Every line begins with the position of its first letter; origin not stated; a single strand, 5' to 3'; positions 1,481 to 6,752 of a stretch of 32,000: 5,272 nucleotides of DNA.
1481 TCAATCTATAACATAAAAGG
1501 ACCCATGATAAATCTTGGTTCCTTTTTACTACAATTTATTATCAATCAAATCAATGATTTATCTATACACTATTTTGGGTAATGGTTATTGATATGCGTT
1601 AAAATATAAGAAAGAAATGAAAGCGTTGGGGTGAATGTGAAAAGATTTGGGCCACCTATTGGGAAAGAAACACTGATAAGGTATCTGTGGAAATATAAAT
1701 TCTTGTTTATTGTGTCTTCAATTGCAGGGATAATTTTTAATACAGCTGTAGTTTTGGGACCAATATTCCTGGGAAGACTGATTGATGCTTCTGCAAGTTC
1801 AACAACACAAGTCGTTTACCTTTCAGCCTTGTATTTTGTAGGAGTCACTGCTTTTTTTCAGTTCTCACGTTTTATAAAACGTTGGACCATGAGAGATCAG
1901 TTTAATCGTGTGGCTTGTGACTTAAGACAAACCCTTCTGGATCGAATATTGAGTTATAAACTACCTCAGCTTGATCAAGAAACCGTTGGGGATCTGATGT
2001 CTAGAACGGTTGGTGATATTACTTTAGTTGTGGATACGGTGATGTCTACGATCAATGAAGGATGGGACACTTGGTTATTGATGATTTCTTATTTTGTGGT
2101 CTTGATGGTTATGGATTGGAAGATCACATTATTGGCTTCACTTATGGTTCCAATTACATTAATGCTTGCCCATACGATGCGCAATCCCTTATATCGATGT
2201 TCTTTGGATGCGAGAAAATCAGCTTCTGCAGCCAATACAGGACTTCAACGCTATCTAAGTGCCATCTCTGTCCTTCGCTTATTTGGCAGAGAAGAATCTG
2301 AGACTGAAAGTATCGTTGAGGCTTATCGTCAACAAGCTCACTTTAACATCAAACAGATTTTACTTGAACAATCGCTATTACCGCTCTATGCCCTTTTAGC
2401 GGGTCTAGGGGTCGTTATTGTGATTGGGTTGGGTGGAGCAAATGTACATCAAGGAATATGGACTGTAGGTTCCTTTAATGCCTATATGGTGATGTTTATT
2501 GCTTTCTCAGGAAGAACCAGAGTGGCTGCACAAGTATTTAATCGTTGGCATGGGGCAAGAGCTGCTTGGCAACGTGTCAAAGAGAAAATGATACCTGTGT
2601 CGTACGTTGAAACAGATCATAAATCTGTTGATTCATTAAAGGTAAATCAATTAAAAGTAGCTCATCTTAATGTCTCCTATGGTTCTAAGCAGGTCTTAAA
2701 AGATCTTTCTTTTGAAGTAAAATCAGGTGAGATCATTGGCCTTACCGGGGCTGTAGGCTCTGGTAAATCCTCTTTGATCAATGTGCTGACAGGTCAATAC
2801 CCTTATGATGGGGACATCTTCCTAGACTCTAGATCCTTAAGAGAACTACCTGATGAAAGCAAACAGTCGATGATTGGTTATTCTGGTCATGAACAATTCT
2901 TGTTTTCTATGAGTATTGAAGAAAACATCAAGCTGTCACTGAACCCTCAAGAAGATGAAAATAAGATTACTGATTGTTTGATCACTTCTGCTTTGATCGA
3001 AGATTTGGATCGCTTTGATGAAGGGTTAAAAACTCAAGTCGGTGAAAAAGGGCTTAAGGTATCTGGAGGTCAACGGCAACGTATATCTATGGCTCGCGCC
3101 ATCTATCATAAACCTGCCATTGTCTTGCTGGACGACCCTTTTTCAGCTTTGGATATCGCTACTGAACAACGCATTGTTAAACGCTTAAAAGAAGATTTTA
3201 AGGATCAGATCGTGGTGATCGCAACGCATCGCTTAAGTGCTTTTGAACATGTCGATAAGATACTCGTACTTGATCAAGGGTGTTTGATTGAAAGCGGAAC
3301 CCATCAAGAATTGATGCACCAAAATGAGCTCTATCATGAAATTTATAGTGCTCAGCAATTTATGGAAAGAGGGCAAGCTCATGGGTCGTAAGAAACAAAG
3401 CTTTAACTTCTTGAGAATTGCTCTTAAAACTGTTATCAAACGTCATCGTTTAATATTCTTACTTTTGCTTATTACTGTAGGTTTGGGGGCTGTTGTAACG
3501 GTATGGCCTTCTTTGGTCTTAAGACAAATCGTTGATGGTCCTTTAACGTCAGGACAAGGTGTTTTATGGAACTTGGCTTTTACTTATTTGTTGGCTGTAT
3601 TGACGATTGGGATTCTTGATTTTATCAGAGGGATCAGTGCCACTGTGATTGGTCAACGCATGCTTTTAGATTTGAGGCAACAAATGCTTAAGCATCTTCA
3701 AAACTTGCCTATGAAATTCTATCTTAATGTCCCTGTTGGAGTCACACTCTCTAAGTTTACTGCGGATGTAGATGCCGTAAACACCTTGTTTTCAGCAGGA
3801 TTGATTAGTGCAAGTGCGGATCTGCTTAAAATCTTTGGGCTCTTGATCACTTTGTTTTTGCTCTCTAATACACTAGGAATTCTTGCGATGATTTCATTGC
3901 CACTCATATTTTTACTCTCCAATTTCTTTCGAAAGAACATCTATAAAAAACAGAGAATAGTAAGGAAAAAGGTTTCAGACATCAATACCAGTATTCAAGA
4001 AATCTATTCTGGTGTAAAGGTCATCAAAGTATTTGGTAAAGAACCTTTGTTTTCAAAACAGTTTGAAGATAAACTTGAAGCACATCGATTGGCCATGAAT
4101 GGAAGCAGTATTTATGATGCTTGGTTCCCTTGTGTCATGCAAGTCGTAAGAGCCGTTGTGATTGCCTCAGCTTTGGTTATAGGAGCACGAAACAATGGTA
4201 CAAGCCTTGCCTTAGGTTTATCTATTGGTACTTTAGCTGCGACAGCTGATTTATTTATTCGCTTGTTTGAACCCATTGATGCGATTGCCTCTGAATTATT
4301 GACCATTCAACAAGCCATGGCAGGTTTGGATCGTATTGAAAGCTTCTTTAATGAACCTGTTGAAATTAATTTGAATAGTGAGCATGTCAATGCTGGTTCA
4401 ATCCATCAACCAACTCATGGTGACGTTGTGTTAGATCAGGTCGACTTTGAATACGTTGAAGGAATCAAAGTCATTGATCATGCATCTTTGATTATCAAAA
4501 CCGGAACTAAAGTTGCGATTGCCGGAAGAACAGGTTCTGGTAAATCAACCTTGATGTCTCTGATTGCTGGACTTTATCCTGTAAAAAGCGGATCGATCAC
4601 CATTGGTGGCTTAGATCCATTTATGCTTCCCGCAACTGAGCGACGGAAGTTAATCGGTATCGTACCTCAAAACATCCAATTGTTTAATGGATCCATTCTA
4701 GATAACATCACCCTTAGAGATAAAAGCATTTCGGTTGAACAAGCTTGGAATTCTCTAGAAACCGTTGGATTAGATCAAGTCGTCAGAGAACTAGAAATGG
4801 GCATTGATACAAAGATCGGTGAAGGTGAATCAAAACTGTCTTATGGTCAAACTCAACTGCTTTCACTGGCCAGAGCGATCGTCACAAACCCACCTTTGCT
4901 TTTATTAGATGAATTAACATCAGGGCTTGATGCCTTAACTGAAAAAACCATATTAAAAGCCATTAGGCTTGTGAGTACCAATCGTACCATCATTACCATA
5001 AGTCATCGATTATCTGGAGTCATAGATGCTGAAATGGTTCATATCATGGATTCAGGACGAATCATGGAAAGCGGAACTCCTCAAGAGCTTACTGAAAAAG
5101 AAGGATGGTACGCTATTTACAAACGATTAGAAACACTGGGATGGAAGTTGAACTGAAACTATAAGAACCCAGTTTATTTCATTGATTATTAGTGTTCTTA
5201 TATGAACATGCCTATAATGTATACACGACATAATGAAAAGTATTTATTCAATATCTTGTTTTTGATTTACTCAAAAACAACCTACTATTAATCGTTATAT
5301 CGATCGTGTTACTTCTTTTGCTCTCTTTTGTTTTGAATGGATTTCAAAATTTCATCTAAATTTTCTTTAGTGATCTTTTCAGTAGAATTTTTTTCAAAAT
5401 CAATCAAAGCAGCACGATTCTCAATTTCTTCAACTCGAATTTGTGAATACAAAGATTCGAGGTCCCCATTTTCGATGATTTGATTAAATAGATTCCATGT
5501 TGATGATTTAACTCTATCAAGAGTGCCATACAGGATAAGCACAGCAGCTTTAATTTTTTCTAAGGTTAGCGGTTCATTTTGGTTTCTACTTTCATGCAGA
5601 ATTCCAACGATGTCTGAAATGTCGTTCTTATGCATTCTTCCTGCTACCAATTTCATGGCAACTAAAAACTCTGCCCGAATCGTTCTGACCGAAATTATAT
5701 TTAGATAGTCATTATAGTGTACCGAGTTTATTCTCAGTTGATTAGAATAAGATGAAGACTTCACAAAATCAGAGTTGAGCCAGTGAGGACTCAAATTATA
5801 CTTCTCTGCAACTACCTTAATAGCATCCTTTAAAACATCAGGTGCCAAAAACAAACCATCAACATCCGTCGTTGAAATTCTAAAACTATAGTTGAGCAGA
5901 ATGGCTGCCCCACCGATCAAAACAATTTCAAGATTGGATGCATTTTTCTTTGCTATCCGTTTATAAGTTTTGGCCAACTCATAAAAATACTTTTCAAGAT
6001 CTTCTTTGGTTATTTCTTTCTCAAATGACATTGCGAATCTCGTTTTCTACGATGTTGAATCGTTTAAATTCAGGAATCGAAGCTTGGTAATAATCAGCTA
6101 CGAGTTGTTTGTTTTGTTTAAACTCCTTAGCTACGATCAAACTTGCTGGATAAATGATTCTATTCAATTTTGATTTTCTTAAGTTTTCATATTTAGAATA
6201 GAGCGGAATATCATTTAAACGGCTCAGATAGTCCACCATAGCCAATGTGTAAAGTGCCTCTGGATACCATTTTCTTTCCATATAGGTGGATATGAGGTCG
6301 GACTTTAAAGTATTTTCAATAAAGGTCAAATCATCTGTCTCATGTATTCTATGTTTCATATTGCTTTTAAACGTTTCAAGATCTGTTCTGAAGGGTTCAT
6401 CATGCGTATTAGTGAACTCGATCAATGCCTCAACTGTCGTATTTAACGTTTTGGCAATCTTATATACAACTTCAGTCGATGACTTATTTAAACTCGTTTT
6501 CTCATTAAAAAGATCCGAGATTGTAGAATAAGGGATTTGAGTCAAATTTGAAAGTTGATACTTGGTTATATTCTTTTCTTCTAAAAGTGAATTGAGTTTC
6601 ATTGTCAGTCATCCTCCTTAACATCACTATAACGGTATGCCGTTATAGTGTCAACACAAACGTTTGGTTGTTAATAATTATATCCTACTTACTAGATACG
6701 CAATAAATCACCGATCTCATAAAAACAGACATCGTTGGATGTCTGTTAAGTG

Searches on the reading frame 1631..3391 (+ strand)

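Call 71: search_protein_families(library=pfam, proteins=[window:1631-3391:+], max_evalue=0.001)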
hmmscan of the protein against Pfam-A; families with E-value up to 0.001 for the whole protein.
window:1631-3391:+ (586 aa): 5 families
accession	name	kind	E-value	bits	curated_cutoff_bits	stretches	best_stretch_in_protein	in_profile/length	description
PF00005.33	ABC_tran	-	6.2e-26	92.1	25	1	356-504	1-136/137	ABC transporter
PF00664.28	ABC_membrane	-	5.6e-22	79.2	28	1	31-294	6-272/274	ABC transporter transmembrane region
PF02463.25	SMC_N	-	6.8e-06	26.1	40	1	367-545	25-209/220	RecF/RecN/SMC N terminal domain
PF13304.12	AAA_21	-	0.00034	21.2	27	0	368-386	1-19/304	AAA domain, putative AbiEii toxin, Type IV TA system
PF03193.22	RsgA_GTPase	-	0.00076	19.8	30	0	337-389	78-129/174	RsgA GTPase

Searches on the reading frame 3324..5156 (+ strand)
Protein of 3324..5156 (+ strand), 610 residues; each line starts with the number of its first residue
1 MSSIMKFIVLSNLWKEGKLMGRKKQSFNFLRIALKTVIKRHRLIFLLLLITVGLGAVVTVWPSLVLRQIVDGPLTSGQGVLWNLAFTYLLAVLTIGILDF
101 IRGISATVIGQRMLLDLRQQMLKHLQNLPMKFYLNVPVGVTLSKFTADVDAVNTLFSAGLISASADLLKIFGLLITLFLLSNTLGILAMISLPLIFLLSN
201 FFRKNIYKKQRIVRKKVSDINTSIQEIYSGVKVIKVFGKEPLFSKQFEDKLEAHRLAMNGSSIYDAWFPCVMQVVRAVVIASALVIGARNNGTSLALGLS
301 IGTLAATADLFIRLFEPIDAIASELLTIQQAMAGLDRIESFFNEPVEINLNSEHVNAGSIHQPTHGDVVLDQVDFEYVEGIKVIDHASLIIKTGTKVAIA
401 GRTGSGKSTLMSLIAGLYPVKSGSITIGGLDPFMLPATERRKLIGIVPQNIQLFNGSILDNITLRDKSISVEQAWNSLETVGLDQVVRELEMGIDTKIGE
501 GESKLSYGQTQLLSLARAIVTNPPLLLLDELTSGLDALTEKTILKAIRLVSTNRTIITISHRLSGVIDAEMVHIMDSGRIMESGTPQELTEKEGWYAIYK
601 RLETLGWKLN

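Call 71: search_protein_families(library=pfam, proteins=[window:3324-5156:+], max_evalue=0.001)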
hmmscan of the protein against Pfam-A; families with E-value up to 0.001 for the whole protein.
window:3324-5156:+ (610 aa): 4 families
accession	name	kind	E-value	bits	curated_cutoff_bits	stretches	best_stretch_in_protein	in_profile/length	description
PF00664.28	ABC_membrane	-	6.5e-35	121.6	28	1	47-312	3-268/274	ABC transporter transmembrane region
PF00005.33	ABC_tran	-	6.3e-28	98.5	25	1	385-532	2-136/137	ABC transporter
PF02463.25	SMC_N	-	5.6e-06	26.4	40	0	495-571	135-207/220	RecF/RecN/SMC N terminal domain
PF13304.12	AAA_21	-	5.3e-05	23.9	27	0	503-561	236-298/304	AAA domain, putative AbiEii toxin, Type IV TA system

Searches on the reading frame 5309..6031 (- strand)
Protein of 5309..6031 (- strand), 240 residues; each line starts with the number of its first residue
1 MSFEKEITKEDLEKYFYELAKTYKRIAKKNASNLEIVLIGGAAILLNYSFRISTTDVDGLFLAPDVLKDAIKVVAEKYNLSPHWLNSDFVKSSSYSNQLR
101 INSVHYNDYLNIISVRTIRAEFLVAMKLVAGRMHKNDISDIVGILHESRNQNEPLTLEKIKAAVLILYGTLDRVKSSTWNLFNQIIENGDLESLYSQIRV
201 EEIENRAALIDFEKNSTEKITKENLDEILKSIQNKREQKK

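Call 71: search_protein_families(library=pfam, proteins=[window:5309-6031:-], max_evalue=0.001)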
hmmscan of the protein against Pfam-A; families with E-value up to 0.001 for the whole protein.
window:5309-6031:- (240 aa): 1 family
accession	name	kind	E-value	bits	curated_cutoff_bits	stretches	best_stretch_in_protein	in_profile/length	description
PF19502.5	DUF6036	-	5.5e-09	36.5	23.6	1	23-142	10-116/164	Nucleotidyltransferase of unknown function (DUF6036)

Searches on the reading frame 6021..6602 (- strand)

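Call 71: search_protein_families(library=pfam, proteins=[window:6021-6602:-], max_evalue=0.001)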
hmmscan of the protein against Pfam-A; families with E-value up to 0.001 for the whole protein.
window:6021-6602:- (193 aa): 3 families
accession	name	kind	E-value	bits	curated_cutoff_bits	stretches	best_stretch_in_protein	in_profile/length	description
PF13443.12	HTH_26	-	8.4e-10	39.2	22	1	2-64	1-61/63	Cro/C1-type HTH DNA-binding domain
PF01381.28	HTH_3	-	3.4e-06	27.4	23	1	6-58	4-53/55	Helix-turn-helix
PF20317.4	HTH_60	-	0.00031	21.5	24.1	1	2-54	9-61/140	Helix-turn-helix domain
